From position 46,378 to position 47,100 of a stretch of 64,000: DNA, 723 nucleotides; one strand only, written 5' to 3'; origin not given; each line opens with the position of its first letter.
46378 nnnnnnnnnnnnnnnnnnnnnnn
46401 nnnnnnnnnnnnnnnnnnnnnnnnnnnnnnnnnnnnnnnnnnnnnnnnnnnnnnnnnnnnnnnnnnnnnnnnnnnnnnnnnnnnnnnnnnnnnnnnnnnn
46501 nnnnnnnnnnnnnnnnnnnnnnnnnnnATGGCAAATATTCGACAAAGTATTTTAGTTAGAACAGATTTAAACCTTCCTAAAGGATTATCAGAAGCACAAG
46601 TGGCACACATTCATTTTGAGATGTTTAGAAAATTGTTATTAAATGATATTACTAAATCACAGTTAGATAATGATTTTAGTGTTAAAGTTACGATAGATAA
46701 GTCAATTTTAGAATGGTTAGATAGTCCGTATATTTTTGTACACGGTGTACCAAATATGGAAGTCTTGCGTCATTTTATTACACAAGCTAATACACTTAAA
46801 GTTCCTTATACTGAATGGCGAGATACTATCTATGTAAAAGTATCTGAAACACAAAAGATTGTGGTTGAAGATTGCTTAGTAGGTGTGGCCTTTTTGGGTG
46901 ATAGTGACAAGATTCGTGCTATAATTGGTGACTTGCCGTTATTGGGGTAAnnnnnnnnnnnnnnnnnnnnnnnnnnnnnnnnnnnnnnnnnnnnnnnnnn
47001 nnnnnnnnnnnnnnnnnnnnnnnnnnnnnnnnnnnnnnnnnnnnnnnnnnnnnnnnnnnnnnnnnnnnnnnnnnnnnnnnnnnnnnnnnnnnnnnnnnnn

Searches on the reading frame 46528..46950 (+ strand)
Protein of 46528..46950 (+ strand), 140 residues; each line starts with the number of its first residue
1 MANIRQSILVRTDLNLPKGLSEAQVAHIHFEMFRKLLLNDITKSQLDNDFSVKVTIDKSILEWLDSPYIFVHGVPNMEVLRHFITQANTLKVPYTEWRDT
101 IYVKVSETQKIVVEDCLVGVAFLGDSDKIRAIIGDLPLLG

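Call 3: search_protein_families(library=pfam, proteins=[window:46528-46950:+], max_evalue=0.01)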
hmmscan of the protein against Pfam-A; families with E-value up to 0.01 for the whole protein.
window:46528-46950:+ (140 aa): 1 family
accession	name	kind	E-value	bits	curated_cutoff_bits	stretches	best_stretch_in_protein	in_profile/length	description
PF01981.21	PTH2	-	2.7e-07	31.2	23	1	5-138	2-114/115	Peptidyl-tRNA hydrolase PTH2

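Call 4: search_protein_families(library=ncbifam, proteins=[window:46528-46950:+], max_evalue=0.01)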
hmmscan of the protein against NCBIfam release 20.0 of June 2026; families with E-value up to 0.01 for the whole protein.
window:46528-46950:+ (140 aa): 2 families
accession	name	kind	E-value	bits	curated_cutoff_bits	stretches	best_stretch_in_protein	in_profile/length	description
TIGR00283.1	arch_pth2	equivalog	2.4e-05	24.6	82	1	4-61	1-59/115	aminoacyl-tRNA hydrolase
NF003314.0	PRK04322.1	equivalog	5.5e-05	23.2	126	1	4-38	3-37/117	peptidyl-tRNA hydrolase Pth2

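Call 5: search_protein_families(library=phrogs, proteins=[window:46528-46950:+], max_evalue=0.01)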
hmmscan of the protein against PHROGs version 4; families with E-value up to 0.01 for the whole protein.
window:46528-46950:+ (140 aa): 1 family
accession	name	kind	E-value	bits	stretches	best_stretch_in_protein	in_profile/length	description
phrog_1866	-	unknown function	6.7e-09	36.9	1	4-138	8-124/126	-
